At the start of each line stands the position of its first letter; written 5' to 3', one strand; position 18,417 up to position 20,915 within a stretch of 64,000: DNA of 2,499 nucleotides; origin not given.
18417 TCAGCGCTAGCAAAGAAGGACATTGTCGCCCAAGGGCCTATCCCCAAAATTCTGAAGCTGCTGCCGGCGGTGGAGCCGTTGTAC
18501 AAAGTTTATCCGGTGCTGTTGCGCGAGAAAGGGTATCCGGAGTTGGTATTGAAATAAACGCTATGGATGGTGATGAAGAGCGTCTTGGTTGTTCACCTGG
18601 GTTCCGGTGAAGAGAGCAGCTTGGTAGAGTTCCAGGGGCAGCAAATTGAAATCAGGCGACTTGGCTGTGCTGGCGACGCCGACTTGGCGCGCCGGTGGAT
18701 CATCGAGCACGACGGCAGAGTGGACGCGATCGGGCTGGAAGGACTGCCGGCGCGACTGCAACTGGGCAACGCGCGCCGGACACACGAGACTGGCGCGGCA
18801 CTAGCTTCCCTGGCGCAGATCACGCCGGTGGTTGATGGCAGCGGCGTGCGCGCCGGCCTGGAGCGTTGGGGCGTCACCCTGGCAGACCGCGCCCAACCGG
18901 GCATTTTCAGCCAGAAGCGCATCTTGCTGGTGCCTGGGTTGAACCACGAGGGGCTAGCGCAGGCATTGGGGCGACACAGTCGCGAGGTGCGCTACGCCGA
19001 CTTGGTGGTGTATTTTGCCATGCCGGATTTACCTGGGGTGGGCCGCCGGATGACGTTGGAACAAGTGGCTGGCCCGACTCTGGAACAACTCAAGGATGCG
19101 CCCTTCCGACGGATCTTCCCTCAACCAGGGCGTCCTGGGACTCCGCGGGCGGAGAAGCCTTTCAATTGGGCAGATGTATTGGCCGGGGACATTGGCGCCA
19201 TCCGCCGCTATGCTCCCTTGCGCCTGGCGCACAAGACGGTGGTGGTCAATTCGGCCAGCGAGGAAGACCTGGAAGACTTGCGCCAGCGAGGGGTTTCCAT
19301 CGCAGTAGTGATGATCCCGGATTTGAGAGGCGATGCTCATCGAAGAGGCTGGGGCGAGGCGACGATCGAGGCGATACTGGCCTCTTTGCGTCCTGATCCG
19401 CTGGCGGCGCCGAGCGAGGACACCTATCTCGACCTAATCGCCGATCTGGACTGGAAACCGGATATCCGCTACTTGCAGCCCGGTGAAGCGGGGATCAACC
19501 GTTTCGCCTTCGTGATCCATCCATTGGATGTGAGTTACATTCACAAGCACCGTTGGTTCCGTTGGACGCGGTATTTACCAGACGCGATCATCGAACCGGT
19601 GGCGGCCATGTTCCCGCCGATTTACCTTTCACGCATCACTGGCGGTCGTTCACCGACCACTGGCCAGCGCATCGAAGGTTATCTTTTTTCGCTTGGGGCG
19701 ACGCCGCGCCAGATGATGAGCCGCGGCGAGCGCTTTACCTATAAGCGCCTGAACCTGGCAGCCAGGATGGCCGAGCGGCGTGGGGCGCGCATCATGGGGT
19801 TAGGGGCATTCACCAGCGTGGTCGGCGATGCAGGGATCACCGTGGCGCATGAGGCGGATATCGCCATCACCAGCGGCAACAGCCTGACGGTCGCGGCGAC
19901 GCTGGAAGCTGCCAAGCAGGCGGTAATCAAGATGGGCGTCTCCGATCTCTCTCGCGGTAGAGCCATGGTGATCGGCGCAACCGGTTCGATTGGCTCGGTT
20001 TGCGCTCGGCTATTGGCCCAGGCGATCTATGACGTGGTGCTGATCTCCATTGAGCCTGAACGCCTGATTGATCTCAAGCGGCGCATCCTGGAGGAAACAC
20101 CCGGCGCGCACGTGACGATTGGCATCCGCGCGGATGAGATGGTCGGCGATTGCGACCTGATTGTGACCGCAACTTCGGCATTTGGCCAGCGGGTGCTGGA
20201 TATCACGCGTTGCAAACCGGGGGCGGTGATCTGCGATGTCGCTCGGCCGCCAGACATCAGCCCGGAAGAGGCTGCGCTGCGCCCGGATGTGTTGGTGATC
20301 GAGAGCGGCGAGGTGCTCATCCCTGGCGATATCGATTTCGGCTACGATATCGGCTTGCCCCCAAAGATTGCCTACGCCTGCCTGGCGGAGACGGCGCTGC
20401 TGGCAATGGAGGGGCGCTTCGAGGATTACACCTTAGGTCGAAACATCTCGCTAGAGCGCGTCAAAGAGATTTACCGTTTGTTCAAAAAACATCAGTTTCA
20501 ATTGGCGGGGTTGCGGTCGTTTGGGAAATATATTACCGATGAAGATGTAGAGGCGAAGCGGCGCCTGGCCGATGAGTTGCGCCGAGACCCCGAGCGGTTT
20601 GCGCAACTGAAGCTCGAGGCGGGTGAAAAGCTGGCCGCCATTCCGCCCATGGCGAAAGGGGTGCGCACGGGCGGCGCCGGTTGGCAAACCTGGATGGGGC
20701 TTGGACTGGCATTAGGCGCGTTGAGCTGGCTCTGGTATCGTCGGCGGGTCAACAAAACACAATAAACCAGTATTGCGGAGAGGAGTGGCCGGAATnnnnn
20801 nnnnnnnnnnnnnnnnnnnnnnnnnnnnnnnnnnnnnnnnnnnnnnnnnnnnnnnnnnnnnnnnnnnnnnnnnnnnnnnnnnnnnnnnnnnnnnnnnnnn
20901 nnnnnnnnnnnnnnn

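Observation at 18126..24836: Compact lipid-remodelling cluster: SCP2 - AAR-like reductase - atypical SDR - PlsC-type acyltransferase - SCP2, converging on a patatin lipase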

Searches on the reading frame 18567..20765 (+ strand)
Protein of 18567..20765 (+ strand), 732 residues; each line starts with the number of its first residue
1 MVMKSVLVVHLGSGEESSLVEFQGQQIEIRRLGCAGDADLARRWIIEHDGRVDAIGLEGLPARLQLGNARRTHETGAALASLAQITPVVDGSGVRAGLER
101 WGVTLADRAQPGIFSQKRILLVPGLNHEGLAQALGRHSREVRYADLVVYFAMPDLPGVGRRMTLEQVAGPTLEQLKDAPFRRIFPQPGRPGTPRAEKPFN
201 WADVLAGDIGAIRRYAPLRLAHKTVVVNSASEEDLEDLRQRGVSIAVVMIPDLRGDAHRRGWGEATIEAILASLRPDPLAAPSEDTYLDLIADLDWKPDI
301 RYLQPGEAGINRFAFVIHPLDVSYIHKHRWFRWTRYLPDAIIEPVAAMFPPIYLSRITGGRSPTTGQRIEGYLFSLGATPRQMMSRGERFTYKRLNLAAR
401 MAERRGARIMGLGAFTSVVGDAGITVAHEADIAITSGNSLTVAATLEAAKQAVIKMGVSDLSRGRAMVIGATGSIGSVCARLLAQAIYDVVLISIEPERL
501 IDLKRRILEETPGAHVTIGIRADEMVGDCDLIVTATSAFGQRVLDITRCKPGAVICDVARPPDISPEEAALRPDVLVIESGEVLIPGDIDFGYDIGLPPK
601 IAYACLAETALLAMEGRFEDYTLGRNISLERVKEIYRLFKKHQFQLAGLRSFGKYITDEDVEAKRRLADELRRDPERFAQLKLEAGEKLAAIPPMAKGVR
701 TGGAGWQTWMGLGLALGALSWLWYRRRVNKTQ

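Call 3: search_protein_families(library=pfam, proteins=[window:18567-20765:+], max_evalue=0.01)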
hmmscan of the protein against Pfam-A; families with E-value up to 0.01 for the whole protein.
window:18567-20765:+ (732 aa): 1 family
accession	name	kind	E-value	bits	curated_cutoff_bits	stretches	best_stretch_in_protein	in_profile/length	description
PF01488.26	Shikimate_DH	-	6.5e-05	23.5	24.3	1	456-571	5-124/138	Shikimate / quinate 5-dehydrogenase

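Call 4: search_protein_families(library=ncbifam, proteins=[window:18567-20765:+], max_evalue=0.01)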
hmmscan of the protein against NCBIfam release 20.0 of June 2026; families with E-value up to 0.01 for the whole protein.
window:18567-20765:+ (732 aa): 11 families
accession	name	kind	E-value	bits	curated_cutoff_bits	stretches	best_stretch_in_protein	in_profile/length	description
NF053554.1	prodigi_MAP_PigE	equivalog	1.6e-54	185.5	850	1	364-671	56-360/837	prodigiosin MAP biosynthesis aminotransferase PigE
TIGR04058.1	AcACP_reductase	equivalog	5.2e-19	68.8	449.7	1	363-645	49-335/339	long-chain acyl-[acyl-carrier-protein] reductase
NF000744.0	PRK00045.1-3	equivalog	2.8e-06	26.5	429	1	435-571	160-299/447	glutamyl-tRNA reductase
TIGR01035.1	hemA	equivalog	2.4e-05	23.5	209.55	1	426-571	150-289/416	glutamyl-tRNA reductase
TIGR03944.1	dehyd_SbnB_fam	equivalog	6.7e-05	22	326.9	1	448-558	116-228/327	2,3-diaminopropionate biosynthesis protein SbnB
NF009201.0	PRK12549.1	subfamily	0.00041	19.6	235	1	453-536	119-202/286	shikimate dehydrogenase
NF005402.0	PRK06949.1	equivalog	0.0014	17.9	358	1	461-517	7-63/260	SDR family oxidoreductase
NF005092.1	PRK06522.2-3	equivalog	0.0021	17.3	500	0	467-540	4-77/296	2-dehydropantoate 2-reductase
NF005672.0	PRK07454.1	equivalog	0.0055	15.9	234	1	464-510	7-53/241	SDR family oxidoreductase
NF051456.1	acrylyl_AcuI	equivalog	0.0078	15.1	440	0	452-494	137-178/325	acrylyl-CoA reductase (NADPH)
TIGR02823.1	oxido_YhdH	subfamily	0.009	14.9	297.25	0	450-495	134-178/324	acrylyl-CoA reductase family protein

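Call 10: find_homologous_proteins(query=window:18567-20765:+)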
Query window:18567-20765:+ (732 aa): 3262 proteins with E <= 0.001 among 8000 candidates; the best 120 are listed.
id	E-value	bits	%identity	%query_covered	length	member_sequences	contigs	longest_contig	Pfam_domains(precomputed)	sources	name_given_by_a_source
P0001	0.0e+0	1639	100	100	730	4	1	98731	-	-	-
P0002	0.0e+0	1431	87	99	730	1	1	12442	PF01488.27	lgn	-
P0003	0.0e+0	1428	86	99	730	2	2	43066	PF01488.27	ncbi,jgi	jgi:predicted amino acid dehydrogenase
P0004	0.0e+0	1424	86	99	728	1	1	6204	PF01488.27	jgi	jgi:predicted amino acid dehydrogenase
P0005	0.0e+0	1410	85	100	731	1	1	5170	PF01488.27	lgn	-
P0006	0.0e+0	1406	84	99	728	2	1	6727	PF01488.27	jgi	jgi:predicted amino acid dehydrogenase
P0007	0.0e+0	1396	85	99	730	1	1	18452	PF01488.27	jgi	jgi:predicted amino acid dehydrogenase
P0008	0.0e+0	1396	84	100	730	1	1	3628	PF01488.27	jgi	jgi:predicted amino acid dehydrogenase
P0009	0.0e+0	1396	85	99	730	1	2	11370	PF01488.27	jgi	jgi:predicted amino acid dehydrogenase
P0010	0.0e+0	1392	84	99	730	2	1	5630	PF01488.27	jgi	jgi:predicted amino acid dehydrogenase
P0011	0.0e+0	1385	83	100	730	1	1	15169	PF01488.27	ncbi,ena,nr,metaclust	ncbi:MAG: serine carboxypeptidase [Chloroflexi bacterium RBG_16_57_11]|nr:MAG: serine carboxypeptida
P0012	0.0e+0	1370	83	99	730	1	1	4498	-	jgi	jgi:predicted amino acid dehydrogenase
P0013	0.0e+0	1369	82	100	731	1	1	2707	-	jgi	jgi:predicted amino acid dehydrogenase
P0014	0.0e+0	1272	78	99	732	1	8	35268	PF01118.31,PF01488.27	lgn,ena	-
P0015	0.0e+0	1269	77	99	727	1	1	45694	PF01488.27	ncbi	-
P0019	0.0e+0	1251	79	97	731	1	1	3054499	PF01488.27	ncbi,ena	-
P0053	0.0e+0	1184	73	99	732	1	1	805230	PF01488.27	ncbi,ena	-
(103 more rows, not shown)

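Call 11: find_encoding_contigs(protein=P0019, flank=10000, max_places=2)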
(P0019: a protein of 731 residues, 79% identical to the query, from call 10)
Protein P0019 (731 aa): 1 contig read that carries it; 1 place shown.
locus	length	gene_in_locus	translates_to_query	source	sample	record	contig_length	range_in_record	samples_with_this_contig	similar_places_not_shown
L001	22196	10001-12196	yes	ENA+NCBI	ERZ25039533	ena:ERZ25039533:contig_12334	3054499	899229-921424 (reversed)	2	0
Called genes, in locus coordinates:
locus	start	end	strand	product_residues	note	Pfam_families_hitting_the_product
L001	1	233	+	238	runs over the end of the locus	PF03706:LPG_synthase_TM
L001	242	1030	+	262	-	PF03808:Glyco_tran_WecG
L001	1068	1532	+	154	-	PF01451:LMWPc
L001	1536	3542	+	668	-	PF13231:PMT_2 (weak)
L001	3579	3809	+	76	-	-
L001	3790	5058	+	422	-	-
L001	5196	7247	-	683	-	PF14684:Tricorn_C1 (faint), PF00595:PDZ (weak), PF17816:PDZ_4 (weak), PF03572:Peptidase_S41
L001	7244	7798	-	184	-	PF09366:DUF1997 (weak)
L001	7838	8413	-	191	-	PF07879:PHB_acc_N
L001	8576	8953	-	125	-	PF05597:Phasin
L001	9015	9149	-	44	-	-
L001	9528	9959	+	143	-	-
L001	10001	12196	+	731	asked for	PF01488:Shikimate_DH (weak)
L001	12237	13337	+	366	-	PF01073:3Beta_HSD, PF01370:Epimerase, PF16363:GDP_Man_Dehyd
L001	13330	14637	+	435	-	PF01553:Acyltransferase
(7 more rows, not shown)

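Call 12: find_encoding_contigs(protein=P0053, flank=10000, max_places=2)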
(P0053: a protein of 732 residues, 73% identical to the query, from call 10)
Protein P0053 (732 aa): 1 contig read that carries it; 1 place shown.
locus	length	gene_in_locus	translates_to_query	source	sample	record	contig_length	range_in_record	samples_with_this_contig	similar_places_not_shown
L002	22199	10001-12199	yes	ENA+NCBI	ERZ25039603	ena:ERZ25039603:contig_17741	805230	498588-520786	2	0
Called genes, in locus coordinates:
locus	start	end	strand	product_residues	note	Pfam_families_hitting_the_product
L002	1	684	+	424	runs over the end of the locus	PF08541:ACP_syn_III_C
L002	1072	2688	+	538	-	PF13347:MFS_2, PF07690:MFS_1, PF00083:Sugar_tr (weak), PF05977:MFS_3, PF13347:MFS_2 (weak), PF07690:MFS_1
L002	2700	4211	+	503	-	PF13231:PMT_2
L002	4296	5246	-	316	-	PF01116:F_bP_aldolase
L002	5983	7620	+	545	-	PF00270:DEAD, PF04851:ResIII (weak), PF00271:Helicase_C, PF25399:DeaD_dimer (weak), PF03880:DbpA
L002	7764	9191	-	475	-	PF09992:NAGPA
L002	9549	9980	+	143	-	-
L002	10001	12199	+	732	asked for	PF01488:Shikimate_DH (faint)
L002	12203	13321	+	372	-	PF01073:3Beta_HSD (weak), PF01370:Epimerase, PF16363:GDP_Man_Dehyd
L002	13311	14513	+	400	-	PF01553:Acyltransferase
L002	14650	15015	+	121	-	PF02036:SCP2 (weak)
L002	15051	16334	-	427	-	PF01734:Patatin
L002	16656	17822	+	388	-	PF00465:Fe-ADH, PF13685:Fe-ADH_2, PF25137:ADH_Fe_C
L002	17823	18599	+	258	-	PF01734:Patatin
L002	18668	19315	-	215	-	PF13442:Cytochrome_CBB3 (weak)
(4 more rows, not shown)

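Call 16: search_solved_structures(query=window:18573-20765:+, max_evalue=1)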
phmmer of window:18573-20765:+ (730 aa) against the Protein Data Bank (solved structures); distinct sequences matched with E-value up to 1: 12.
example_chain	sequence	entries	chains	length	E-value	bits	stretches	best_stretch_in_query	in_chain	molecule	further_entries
4ppm_A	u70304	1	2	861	2.1e-30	109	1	362-662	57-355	Aminotransferase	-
6jzq_A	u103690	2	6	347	1e-14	57.2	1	348-647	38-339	Long-chain acyl-[acyl-carrier-protein] reductase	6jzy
6jzu_A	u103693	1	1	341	1.4e-14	56.7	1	348-645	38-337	Long-chain acyl-[acyl-carrier-protein] reductase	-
6jzz_A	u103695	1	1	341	3.5e-13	52.1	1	348-645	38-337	Long-chain acyl-[acyl-carrier-protein] reductase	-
8rwl_A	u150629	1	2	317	0.0028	19.3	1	463-549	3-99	Malate dehydrogenase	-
9e4x_A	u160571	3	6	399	0.003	19.2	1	397-584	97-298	Amino acid adenylation domain protein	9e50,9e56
9e4s_A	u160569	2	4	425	0.0035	19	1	397-584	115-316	Amino acid adenylation domain protein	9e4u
9sob_W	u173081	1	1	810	0.0044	18.7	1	285-335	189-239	Nuclear pore complex protein NUP88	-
3rih_A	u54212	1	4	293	0.043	15.4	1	444-570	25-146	short chain dehydrogenase or reductase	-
1tt7_A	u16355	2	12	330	0.15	13.7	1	397-492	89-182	YHFP | hypothetical protein yhfP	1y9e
28yl_D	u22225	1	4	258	0.24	12.9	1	458-516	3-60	3-oxoacyl-[acyl-carrier-protein] reductase FabG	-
9xzp_A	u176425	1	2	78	0.81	11.2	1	464-507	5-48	De novo protein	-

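Call 28: predict_structure(protein=window:18573-20765:+)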
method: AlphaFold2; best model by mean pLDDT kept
length: 730 residues; sequences in the alignment: 1
mean_pLDDT: 32.8   pTM: 0.21
mean pLDDT of the five models: 32.8, 27.3, 26.9, 26.9, 26.1
residues with pLDDT >= 90: 0; 70-90: 0; 50-70: 14; < 50: 716
segments of 3 or more residues with pLDDT < 50: 1-671, 675-677, 679-708, 723-730
pLDDT, mean of each block of 10 residues (from residue 1): 35 39 39 39 37 29 27 29 28 32 28 26 32 31 26 25 30 29 29 37 38 35 34 40 30 29 32 29 29 25 24 24 29 29 29 34 33 31 31 37 33 26 25 28 36 32 30 32 31 37 41 32 27 25 26 30 36 29 33 33 39 36 38 42 33 37 43 48 40 35 44 52 43
secondary structure, 60 per line:
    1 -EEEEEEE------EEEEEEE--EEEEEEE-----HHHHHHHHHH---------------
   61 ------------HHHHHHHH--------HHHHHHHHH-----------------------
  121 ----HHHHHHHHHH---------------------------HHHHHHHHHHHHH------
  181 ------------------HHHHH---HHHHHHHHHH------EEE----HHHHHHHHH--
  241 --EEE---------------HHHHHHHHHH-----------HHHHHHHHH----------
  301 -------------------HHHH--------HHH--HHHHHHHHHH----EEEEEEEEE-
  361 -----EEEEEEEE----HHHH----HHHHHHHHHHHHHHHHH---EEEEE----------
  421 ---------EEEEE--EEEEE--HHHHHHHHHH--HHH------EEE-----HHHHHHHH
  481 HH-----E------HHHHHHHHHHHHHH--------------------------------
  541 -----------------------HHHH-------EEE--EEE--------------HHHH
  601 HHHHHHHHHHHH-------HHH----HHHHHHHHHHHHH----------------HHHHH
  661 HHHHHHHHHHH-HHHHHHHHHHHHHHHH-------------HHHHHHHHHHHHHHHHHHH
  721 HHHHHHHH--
elements in order (helices of 4 or more, strands of 3 or more residues): E2-8 E15-21 E24-30 H36-45 H73-80 H89-97 H125-134 H162-174 H199-203 H207-216 E223-225 H230-238 E243-245 H261-270 H282-290 H320-323 H337-346 E351-359 E366-373 H378-381 H386-402 E406-410 E430-434 E437-441 H444-453 E465-467 H473-482 H495-508 H564-567 E575-577 E580-582 H597-612 H627-639 H656-671 H673-688 H702-728

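Call 29: search_protein_representatives(protein=window:18573-20765:+)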
Query: 730 residues. Proteins with E-value up to 0.001 (for the whole library): 3471; up to 1e-10: 2401; up to 1e-30: 639. The best 150 are listed.
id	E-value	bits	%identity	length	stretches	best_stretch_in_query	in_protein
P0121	0.0e+00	1038.8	67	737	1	1-725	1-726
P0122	3.3e-230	782.8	57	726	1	16-695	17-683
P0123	8.6e-207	705.4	52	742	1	2-720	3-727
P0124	8.0e-206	702.1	60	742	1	1-559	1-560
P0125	1.1e-205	701.7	76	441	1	302-722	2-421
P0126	3.9e-203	693.2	48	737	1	1-717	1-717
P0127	4.7e-200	683.1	48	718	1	18-712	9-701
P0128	9.5e-191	652.3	48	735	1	4-725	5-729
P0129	2.0e-182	624.8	68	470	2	35-340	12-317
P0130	9.4e-175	599.4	46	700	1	2-668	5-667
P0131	1.8e-174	598.5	52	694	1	1-678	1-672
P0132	1.0e-153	529.9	43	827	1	1-671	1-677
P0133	6.9e-148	510.6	64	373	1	1-369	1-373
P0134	7.1e-145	500.7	39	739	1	2-725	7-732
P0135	1.1e-141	490.1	42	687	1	4-665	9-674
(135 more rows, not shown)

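Call 33: find_related_loci(query=A2, collection=genome_contigs, flank=8000)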
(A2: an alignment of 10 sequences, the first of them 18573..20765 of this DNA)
Query A2 (730 aa) in genome_contigs; peptide patterns used: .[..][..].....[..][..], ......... (x = any residue, [..] = any of these).
599 stretches matched a pattern (row limit reached: there are more); 588 encode a relative of the query (tblastn E <= 1e-3); the best 80 are kept; 80 distinct loci.
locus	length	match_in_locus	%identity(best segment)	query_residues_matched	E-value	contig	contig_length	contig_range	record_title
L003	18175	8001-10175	73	1-725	0e+0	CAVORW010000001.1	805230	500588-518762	MAG: uncultured Chloroflexia bacterium isolate MFD09964.bin.2.12 genome assembly, contig: contig_17741, whole genome sho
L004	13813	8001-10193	70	1-729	0e+0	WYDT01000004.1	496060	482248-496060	MAG: Chloroflexi bacterium AL-N1 GFH23_1086616, whole genome shotgun sequence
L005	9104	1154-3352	70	1-730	0e+0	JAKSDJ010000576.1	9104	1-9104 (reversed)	MAG: Chloroflexales bacterium isolate MAG.66 k141_12695331, whole genome shotgun sequence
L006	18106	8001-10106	72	1-702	0e+0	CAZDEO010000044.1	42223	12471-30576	MAG TPA_asm: uncultured Anaerolinea sp. isolate SRP304446_co1_155 genome assembly, contig: NODE_610_length_42223_cov_13.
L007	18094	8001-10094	71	1-698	0e+0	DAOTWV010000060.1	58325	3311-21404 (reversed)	MAG TPA_asm: Anaerolineales bacterium isolate H16_173 k91_11967, whole genome shotgun sequence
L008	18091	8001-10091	71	1-697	0e+0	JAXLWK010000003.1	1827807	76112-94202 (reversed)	MAG: Anaerolineae bacterium isolate STL-CHL21 C2.50.fa-3, whole genome shotgun sequence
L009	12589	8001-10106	70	1-702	0e+0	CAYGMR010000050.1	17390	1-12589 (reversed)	MAG TPA_asm: uncultured Ardenticatenaceae bacterium isolate ERP116193_co2_401 genome assembly, contig: NODE_7906_length_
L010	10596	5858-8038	69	1-726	0e+0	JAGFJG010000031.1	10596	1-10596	MAG: Caldilineales bacterium isolate mag.17 k127_741818, whole genome shotgun sequence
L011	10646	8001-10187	68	1-725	0e+0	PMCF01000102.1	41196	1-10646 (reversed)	MAG: Anaerolineae bacterium isolate fen_1063 73.20120700_E3M.207_contig_74698, whole genome shotgun sequence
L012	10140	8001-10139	69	1-713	0e+0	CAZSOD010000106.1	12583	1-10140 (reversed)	MAG TPA_asm: uncultured Ardenticatenaceae bacterium isolate binchicken_co197_395 genome assembly, contig: NODE_8856_leng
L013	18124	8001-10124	68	1-708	0e+0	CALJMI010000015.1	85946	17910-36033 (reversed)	MAG: uncultured Caldilinea sp. isolate N1_Bin_METABAT__52_1 genome assembly, contig: c_000000863743, whole genome shotgu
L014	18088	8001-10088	70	1-697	0e+0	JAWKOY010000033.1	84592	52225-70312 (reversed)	MAG: Chloroflexota bacterium isolate ABC2.26 ABC2.26.fa-33, whole genome shotgun sequence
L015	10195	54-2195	69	1-710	0e+0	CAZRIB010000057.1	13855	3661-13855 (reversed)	MAG TPA_asm: uncultured Ardenticatenaceae bacterium isolate SRP162660_co2_81 genome assembly, contig: NODE_1911_length_1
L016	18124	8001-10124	68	1-708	0e+0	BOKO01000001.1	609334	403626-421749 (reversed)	MAG: Chloroflexota bacterium BroJett021 DNA, sequence01, whole genome shotgun sequence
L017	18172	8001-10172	70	1-723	0e+0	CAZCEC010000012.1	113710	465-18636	MAG TPA_asm: uncultured Anaerolineales bacterium isolate binchicken_co179_60 genome assembly, contig: NODE_770_length_11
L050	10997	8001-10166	58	2-724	0e+0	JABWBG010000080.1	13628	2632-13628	MAG: Caldilineales bacterium isolate MAG_24 scaffold_5172, whole genome shotgun sequence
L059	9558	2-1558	71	213-729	0e+0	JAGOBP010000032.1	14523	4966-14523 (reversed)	MAG: Thermoflexales bacterium isolate Go_SlAct_bin_560 Go_SlAct_17715_length_14523_cov_4.407683, whole genome shotgun se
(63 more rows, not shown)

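Call 60: predict_structure(alignment_id=A4)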
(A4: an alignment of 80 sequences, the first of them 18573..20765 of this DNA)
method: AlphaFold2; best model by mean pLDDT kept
length: 730 residues; sequences in the alignment: 80
mean_pLDDT: 74.1   pTM: 0.66
mean pLDDT of the five models: 74.1, 72.7, 71.4, 70.9, 70.8
residues with pLDDT >= 90: 207; 70-90: 277; 50-70: 145; < 50: 101
segments of 3 or more residues with pLDDT < 50: 385-387, 407-436, 536-538, 580-625, 694-704
pLDDT, mean of each block of 10 residues (from residue 1): 93 87 89 93 96 95 92 95 93 91 77 85 91 86 80 59 82 89 74 83 93 90 93 93 90 67 92 82 83 82 67 58 69 79 76 65 57 65 53 64 53 26 22 42 74 82 83 72 87 76 84 87 88 62 88 76 85 78 37 31 31 33 48 55 60 79 93 93 89 47 52 79 68
secondary structure, 60 per line:
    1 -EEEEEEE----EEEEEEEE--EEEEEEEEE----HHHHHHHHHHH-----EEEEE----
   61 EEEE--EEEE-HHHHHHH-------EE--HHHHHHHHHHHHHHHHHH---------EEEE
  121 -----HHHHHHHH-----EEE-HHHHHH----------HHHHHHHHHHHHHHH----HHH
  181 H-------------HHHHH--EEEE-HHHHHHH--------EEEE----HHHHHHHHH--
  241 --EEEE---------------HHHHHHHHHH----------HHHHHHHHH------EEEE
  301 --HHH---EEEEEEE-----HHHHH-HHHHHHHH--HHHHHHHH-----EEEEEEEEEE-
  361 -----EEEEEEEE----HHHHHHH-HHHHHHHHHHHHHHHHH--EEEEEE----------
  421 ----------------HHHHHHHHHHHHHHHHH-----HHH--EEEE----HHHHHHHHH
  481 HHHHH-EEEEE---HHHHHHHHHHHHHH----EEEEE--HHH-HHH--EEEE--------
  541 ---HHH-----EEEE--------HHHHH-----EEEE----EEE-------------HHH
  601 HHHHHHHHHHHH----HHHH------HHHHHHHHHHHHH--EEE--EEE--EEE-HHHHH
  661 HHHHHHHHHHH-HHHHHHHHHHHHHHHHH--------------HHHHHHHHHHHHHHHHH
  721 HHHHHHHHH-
elements in order (helices of 4 or more, strands of 3 or more residues): E2-8 E13-20 E23-31 H36-46 E52-56 E61-64 E67-70 H72-78 H90-107 E117-120 H126-133 E139-141 H143-148 H159-173 H178-181 H195-199 E202-205 H207-213 E222-225 H230-238 E243-246 H262-271 H282-290 E297-300 E309-315 H321-325 H327-334 H337-344 E350-359 E366-373 H378-384 H386-402 E405-410 H437-453 E464-467 H472-485 E487-491 H495-508 E513-517 E529-532 E552-555 H564-568 E574-577 E582-584 H598-612 H617-620 H627-639 E642-644 E647-649 E652-654 H656-671 H673-689 H704-729
